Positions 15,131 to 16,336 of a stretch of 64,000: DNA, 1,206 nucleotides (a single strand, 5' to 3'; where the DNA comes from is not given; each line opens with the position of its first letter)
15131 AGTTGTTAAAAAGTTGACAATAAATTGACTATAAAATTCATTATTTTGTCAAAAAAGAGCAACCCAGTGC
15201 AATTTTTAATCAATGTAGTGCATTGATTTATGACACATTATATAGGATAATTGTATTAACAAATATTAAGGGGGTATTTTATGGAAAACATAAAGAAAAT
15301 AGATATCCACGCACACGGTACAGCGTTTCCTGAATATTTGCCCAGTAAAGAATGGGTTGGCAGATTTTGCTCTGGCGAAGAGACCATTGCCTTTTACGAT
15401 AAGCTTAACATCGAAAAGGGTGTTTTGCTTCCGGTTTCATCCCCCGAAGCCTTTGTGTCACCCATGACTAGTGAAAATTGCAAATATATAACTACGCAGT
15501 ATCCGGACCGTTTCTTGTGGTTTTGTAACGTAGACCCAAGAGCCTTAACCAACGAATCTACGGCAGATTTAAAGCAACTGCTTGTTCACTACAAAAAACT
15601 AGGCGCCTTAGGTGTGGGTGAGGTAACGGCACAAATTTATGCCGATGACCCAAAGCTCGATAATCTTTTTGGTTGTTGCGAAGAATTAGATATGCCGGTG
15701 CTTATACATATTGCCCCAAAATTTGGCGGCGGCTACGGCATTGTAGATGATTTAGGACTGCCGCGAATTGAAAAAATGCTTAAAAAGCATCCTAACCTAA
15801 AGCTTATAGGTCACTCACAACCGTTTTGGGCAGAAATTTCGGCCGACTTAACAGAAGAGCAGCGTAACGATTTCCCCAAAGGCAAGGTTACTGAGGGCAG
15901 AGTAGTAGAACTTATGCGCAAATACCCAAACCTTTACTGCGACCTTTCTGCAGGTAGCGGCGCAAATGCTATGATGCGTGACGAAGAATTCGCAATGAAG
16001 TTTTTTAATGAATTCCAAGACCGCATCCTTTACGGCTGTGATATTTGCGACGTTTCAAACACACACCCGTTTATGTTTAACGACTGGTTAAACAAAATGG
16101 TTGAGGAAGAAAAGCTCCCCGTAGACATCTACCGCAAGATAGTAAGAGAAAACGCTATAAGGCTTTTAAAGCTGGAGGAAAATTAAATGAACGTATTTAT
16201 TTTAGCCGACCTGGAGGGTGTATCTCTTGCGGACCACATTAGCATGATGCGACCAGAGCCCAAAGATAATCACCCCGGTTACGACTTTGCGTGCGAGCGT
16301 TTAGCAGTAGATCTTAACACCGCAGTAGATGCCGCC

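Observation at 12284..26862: AraC-linked amino-sugar locus mixing NagA/NagB/GH20 with biosynthetic-type aminotransferases and MocA-family dehydrogenases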

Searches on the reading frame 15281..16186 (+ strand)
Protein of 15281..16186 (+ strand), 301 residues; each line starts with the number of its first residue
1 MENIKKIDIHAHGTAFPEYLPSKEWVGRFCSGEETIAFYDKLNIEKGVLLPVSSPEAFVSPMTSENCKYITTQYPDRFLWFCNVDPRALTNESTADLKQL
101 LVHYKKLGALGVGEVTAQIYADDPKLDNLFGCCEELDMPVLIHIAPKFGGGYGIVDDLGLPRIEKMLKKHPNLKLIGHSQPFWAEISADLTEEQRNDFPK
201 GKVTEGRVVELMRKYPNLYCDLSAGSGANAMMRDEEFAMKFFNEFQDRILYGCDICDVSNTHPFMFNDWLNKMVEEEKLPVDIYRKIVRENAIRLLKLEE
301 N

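Call 3: search_protein_families(library=pfam, proteins=[window:15281-16186:+])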
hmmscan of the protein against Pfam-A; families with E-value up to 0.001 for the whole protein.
window:15281-16186:+ (301 aa): 1 family
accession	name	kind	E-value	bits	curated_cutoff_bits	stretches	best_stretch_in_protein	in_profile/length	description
PF04909.20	Amidohydro_2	-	3.7e-16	60.2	26.4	1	72-298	74-289/289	Amidohydrolase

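Call 5: search_protein_families(library=ncbifam, proteins=[window:15281-16186:+], max_evalue=0.00001)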
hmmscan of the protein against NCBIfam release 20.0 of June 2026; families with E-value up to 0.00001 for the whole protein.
window:15281-16186:+ (301 aa): 0 families

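Call 39: search_solved_structures(query=window:15281-16186:+, max_evalue=0.001, show_alignments=1)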
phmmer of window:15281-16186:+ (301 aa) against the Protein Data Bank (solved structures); distinct sequences matched with E-value up to 0.001: 0.

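Call 50: find_homologous_proteins(query=window:15281-16186:+, max_evalue=1e-10)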
Query window:15281-16186:+ (301 aa): 3367 proteins with E <= 1e-10 among 4141 candidates; the best 120 are listed.
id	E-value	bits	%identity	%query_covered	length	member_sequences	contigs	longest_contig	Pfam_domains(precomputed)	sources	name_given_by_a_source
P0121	2.4e-199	679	96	100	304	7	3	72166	PF04909.21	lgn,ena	-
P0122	5.2e-145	501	70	99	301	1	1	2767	PF04909.21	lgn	-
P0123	1.5e-143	496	70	99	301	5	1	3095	PF04909.21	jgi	-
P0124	1.8e-141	489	68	99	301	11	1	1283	PF04909.21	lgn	-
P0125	5.1e-139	481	69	99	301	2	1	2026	PF04909.21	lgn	-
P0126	2.0e-138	479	67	99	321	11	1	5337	PF04909.21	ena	-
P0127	2.3e-138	479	67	99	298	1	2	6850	PF04909.21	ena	-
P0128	3.9e-138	478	68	99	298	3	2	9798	PF04909.21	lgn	-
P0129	1.1e-137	477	67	99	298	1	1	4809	PF04909.21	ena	-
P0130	1.5e-137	476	66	100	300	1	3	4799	PF04909.21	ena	-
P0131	1.2e-136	473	66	100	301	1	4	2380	PF04909.21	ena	-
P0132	2.5e-136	472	66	99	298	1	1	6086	PF04909.21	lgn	-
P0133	2.6e-136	472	66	99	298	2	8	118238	PF04909.21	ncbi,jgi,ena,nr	ncbi:MAG: hypothetical protein E7613_02840 [Ruminococcaceae bacterium]|nr:hypothetical protein [Osci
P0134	6.2e-136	471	68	99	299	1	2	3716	PF04909.21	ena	-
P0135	1.3e-135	470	67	99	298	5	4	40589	PF04909.21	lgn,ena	-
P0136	2.2e-135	469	68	99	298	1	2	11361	PF04909.21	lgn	-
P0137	1.6e-134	466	65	100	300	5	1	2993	PF04909.21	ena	-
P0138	2.3e-134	466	66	99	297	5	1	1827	PF04909.21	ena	-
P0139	4.8e-134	465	66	99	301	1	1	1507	PF04909.21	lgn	-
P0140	1.0e-132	460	89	74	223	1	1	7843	PF04909.21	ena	-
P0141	6.0e-132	458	66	99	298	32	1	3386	PF04909.21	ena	-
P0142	1.8e-131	456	66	99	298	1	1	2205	PF04909.21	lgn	-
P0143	1.8e-131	456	66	99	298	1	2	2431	PF04909.21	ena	-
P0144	2.8e-130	452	64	99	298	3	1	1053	PF04909.21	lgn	-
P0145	3.7e-130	452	65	100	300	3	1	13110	PF04909.21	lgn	-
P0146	5.1e-130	451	64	100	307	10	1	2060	PF04909.21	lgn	-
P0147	8.8e-130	451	64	99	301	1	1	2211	PF04909.21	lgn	-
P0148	7.1e-129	448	65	99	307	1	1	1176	PF04909.21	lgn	-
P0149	9.2e-129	447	62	99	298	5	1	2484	PF04909.21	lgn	-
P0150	9.4e-129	447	66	99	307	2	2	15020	PF04909.21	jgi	-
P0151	1.8e-128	446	65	99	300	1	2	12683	PF04909.21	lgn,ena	-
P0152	3.8e-128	445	63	99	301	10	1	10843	PF04909.21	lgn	-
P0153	5.6e-128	445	66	99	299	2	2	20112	PF04909.21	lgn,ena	-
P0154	6.4e-128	445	66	99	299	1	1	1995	PF04909.21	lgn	-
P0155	8.3e-128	444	65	99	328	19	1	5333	PF04909.21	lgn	-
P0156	1.6e-127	443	65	99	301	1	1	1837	PF04909.21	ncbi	-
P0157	1.7e-127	443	62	100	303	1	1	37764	PF04909.21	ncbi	-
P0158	2.4e-127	443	63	100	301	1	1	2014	PF04909.21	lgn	-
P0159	3.4e-127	442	63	99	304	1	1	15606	PF04909.21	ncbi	ncbi:MAG: amidohydrolase family protein [Monoglobaceae bacterium]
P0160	4.0e-127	442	62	100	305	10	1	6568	PF04909.21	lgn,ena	-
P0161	7.8e-127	441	65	99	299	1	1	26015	PF04909.21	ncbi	-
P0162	1.4e-126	440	66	99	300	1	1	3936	PF04909.21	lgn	-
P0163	2.2e-126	440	64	99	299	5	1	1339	PF04909.21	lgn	-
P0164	4.8e-126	438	63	100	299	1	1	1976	PF04909.21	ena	-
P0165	6.1e-126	438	64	100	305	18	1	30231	PF04909.21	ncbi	-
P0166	1.2e-125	437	64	99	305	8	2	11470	PF04909.21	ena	-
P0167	1.3e-125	437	65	99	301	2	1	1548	PF04909.21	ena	-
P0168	1.3e-125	437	64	99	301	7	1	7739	PF04909.21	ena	-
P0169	1.6e-125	437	64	99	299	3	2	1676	PF04909.21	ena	-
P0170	1.9e-125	436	61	100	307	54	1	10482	PF04909.21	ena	-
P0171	2.2e-125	436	62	99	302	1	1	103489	PF04909.21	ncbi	-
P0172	2.6e-125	436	63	100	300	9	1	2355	PF04909.21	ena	-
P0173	2.8e-125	436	64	99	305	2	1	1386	PF04909.21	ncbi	-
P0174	3.9e-125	435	65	99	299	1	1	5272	PF04909.21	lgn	-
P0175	5.6e-125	435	63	100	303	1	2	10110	PF04909.21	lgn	-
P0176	7.3e-125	435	62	99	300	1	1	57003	PF04909.21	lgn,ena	-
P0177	7.5e-125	434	63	100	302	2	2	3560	PF04909.21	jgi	-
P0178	7.6e-125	434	63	100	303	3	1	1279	PF04909.21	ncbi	-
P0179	1.1e-124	434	64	99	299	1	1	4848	PF04909.21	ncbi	-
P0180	1.5e-124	434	64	99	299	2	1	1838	PF04909.21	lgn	-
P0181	1.9e-124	433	63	99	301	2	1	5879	PF04909.21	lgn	-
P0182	2.3e-124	433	64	99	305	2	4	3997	PF04909.21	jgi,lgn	-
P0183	2.6e-124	433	63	99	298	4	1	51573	PF04909.21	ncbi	-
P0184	2.7e-124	433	63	100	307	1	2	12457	PF04909.21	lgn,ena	-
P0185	3.0e-124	433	64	99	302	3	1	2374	PF04909.21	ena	-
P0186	5.3e-124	432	64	98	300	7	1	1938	PF04909.21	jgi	-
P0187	8.0e-124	431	64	99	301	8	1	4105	PF04909.21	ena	-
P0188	2.0e-123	430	61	100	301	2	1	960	PF04909.21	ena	-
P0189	2.1e-123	430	63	99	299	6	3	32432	PF04909.21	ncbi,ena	-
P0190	2.3e-123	430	64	98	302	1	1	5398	PF04909.21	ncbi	-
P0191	2.8e-123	429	65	99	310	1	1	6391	PF04909.21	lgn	-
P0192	3.0e-123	429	63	99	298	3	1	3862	PF04909.21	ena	-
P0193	3.2e-123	429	61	99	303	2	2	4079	PF04909.21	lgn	-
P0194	3.6e-123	429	64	99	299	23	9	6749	PF04909.21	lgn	-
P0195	5.0e-123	429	60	100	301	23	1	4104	PF04909.21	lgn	-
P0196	5.9e-123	428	62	99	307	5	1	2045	PF04909.21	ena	-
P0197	6.4e-123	428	63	99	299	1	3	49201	PF04909.21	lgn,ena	-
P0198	6.5e-123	428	63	99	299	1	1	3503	PF04909.21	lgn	-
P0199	7.1e-123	428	63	98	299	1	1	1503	PF04909.21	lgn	-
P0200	1.0e-122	427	63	99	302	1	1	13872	PF04909.21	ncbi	-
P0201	1.0e-122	427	64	99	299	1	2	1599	PF04909.21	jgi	jgi:predicted TIM-barrel fold metal-dependent hydrolase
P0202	1.1e-122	427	63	99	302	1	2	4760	PF04909.21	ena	-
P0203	1.2e-122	427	63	99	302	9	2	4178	PF04909.21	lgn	-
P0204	1.7e-122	427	64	99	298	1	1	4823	PF04909.21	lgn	-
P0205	1.8e-122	427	61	99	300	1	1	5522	PF04909.21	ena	-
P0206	2.0e-122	427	64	99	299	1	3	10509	PF04909.21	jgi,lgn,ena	jgi:predicted TIM-barrel fold metal-dependent hydrolase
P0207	2.1e-122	426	63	99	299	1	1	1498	PF04909.21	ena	-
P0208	2.4e-122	426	64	99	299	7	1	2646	PF04909.21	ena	-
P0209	2.5e-122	426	63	100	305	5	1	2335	PF04909.21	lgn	-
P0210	2.7e-122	426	64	99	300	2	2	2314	PF04909.21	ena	-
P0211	3.2e-122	426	62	100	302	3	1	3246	PF04909.21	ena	-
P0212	3.5e-122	426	63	100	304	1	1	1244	PF04909.21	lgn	-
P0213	3.6e-122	426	61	99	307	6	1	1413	PF04909.21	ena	-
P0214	4.0e-122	426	66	99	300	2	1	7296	PF04909.21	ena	-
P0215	4.7e-122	425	64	99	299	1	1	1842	PF04909.21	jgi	jgi:predicted TIM-barrel fold metal-dependent hydrolase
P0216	4.9e-122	425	66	99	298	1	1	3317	PF04909.21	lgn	-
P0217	5.3e-122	425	64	99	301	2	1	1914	PF04909.21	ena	-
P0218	8.1e-122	425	62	100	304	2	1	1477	PF04909.21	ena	-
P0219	8.7e-122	424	63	100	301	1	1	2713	PF04909.21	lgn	-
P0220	9.5e-122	424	60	99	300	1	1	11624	PF04909.21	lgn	-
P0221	1.1e-121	424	62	100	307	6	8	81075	PF04909.21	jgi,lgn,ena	-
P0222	1.1e-121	424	62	99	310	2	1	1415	PF04909.21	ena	-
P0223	1.3e-121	424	62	99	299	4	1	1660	PF04909.21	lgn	-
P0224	1.6e-121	424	62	99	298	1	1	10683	PF04909.21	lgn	-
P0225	1.9e-121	423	62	99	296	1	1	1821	PF04909.21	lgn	-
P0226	1.9e-121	423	61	99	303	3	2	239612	PF04909.21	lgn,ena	-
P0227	2.0e-121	423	62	100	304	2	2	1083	PF04909.21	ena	-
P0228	2.2e-121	423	61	99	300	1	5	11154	PF04909.21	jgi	-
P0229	2.2e-121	423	61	99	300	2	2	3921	PF04909.21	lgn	-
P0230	2.3e-121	423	62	100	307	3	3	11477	PF04909.21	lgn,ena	-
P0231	2.6e-121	423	63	99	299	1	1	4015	PF04909.21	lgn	-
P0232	2.8e-121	423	62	99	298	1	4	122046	PF04909.21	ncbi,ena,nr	ncbi:MAG: amidohydrolase family protein [Clostridia bacterium]|nr:amidohydrolase family protein [Clo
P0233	5.3e-121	422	63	99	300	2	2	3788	PF04909.21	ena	-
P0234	5.3e-121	422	60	99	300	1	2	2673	PF04909.21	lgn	-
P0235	5.9e-121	422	63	99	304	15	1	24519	PF04909.21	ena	-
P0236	6.3e-121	422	62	99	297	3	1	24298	PF04909.21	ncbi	-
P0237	6.4e-121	422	62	99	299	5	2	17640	PF04909.21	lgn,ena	-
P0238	6.8e-121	422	62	99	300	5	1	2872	PF04909.21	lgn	-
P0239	7.2e-121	421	63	100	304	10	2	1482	PF04909.21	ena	-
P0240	7.4e-121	421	62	100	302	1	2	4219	PF04909.21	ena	-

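Call 51: find_encoding_contigs(protein=P0133, flank=9000, max_places=1)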
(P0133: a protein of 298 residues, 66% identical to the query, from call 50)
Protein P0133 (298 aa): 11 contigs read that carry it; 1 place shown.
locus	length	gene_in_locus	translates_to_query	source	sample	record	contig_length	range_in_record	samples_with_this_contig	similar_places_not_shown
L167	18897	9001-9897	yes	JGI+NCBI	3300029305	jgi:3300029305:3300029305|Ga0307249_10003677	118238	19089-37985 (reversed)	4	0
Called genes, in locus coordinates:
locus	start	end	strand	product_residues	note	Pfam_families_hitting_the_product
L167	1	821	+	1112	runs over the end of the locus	PF00535:Glycos_transf_2, PF01663:Phosphodiest (faint), PF13641:Glyco_tranf_2_3, PF13632:Glyco_trans_2_3, PF00884:Sulfatase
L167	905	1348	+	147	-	PF02082:Rrf2, PF08222:HTH_CodY (weak)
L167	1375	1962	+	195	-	PF21349:RUBY_RBDX, PF02915:Rubrerythrin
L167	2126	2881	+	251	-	PF25160:LdpA_Fe-S-bd (faint), PF12797:Fer4_2 (faint), PF12837:Fer4_6 (faint), PF13187:Fer4_9 (weak), PF13237:Fer4_10 (weak), PF14697:Fer4_21, PF12838:Fer4_7, PF00037:Fer4 (weak), +3 more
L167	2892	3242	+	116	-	PF00462:Glutaredoxin (faint), PF03960:ArsC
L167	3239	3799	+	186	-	PF01613:Flavin_Reduct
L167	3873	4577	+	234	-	PF00657:Lipase_GDSL, PF13472:Lipase_GDSL_2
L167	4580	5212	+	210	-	PF13472:Lipase_GDSL_2 (faint)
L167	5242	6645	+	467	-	PF02811:PHP (weak)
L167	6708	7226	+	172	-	PF04542:Sigma70_r2, PF08281:Sigma70_r4_2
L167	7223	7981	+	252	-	-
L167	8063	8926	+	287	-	PF00165:HTH_AraC, PF12833:HTH_18, PF00165:HTH_AraC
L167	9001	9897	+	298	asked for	PF04909:Amidohydro_2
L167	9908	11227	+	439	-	PF00155:Aminotran_1_2 (weak), PF01041:DegT_DnrJ_EryC1, PF01053:Cys_Met_Meta_PP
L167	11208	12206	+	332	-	PF01408:GFO_IDH_MocA, PF03447:NAD_binding_3 (weak), PF22725:GFO_IDH_MocA_C3, PF02894:GFO_IDH_MocA_C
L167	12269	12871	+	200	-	PF00702:Hydrolase, PF13419:HAD_2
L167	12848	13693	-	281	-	PF00126:HTH_1, PF03466:LysR_substrate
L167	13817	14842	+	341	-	PF02423:OCD_Mu_crystall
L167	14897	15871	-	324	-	PF08240:ADH_N, PF00107:ADH_zinc_N, PF13602:ADH_zinc_N_2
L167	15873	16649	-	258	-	PF00106:adh_short, PF01370:Epimerase (faint), PF08659:KR (weak), PF13561:adh_short_C2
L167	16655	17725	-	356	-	PF01979:Amidohydro_1, PF07969:Amidohydro_3 (weak)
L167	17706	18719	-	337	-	PF01408:GFO_IDH_MocA, PF02894:GFO_IDH_MocA_C, PF22725:GFO_IDH_MocA_C3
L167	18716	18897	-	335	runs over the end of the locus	PF16912:Glu_dehyd_C (weak), PF00107:ADH_zinc_N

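Call 52: find_encoding_contigs(protein=P0226, flank=9000, max_places=1)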
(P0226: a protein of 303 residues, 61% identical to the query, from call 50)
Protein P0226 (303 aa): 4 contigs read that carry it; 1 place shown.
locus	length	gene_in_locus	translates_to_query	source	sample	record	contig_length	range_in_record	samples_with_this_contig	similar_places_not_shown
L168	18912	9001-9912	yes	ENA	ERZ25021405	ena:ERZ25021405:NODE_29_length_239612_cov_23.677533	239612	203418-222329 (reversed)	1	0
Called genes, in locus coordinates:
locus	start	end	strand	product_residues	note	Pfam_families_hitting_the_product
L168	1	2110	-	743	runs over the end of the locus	PF02901:PFL-like, PF01228:Gly_radical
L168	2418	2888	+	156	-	PF03073:TspO_MBR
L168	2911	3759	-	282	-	PF06888:Put_Phosphatase, PF12710:HAD (weak)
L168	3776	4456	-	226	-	PF17746:SfsA_N, PF03749:SfsA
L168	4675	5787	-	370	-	PF04055:Radical_SAM, PF06969:HemN_C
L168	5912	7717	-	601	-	PF00009:GTP_EFTU, PF22042:EF-G_D2 (weak), PF03144:GTP_EFTU_D2, PF00679:EFG_C, PF06421:LepA_C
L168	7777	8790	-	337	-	PF00106:adh_short, PF01073:3Beta_HSD, PF01370:Epimerase, PF02719:Polysacc_synt_2, PF04321:RmlD_sub_bind, PF08659:KR (weak), PF13460:NAD_binding_10, PF16363:GDP_Man_Dehyd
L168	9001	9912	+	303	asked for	PF04909:Amidohydro_2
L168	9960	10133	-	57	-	-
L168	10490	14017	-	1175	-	PF04997:RNA_pol_Rpb1_1, PF00623:RNA_pol_Rpb1_2, PF04983:RNA_pol_Rpb1_3, PF05000:RNA_pol_Rpb1_4, PF04998:RNA_pol_Rpb1_5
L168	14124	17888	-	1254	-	PF04563:RNA_pol_Rpb2_1, PF04561:RNA_pol_Rpb2_2, PF04565:RNA_pol_Rpb2_3, PF10385:RNA_pol_Rpb2_45, PF00562:RNA_pol_Rpb2_6, PF04560:RNA_pol_Rpb2_7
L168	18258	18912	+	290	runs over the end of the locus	PF00398:RrnaAD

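Call 53: find_encoding_contigs(protein=P0171, flank=9000, max_places=1)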
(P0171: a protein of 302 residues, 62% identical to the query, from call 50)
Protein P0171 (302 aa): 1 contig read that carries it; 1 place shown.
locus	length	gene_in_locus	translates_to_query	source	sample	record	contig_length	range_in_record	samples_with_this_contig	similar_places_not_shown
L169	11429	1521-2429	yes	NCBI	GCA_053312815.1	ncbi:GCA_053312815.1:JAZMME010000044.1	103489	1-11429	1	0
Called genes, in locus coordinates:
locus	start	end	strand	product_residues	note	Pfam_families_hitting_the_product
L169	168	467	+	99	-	-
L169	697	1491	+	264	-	PF04951:Peptidase_M55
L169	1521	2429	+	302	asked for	PF04909:Amidohydro_2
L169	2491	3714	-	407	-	PF01408:GFO_IDH_MocA, PF21252:Glyco_hydro_109_C, PF02894:GFO_IDH_MocA_C (weak)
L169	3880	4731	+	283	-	PF02311:AraC_binding, PF12833:HTH_18, PF00165:HTH_AraC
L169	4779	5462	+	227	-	PF04383:KilA-N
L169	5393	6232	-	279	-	PF12833:HTH_18, PF00165:HTH_AraC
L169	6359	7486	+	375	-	PF07470:Glyco_hydro_88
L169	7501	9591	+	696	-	PF08124:Lyase_8_N, PF02278:Lyase_8, PF02884:Lyase_8_C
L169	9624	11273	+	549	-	PF04962:KduI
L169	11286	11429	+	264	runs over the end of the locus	PF00106:adh_short, PF23441:SDR, PF08659:KR, PF13561:adh_short_C2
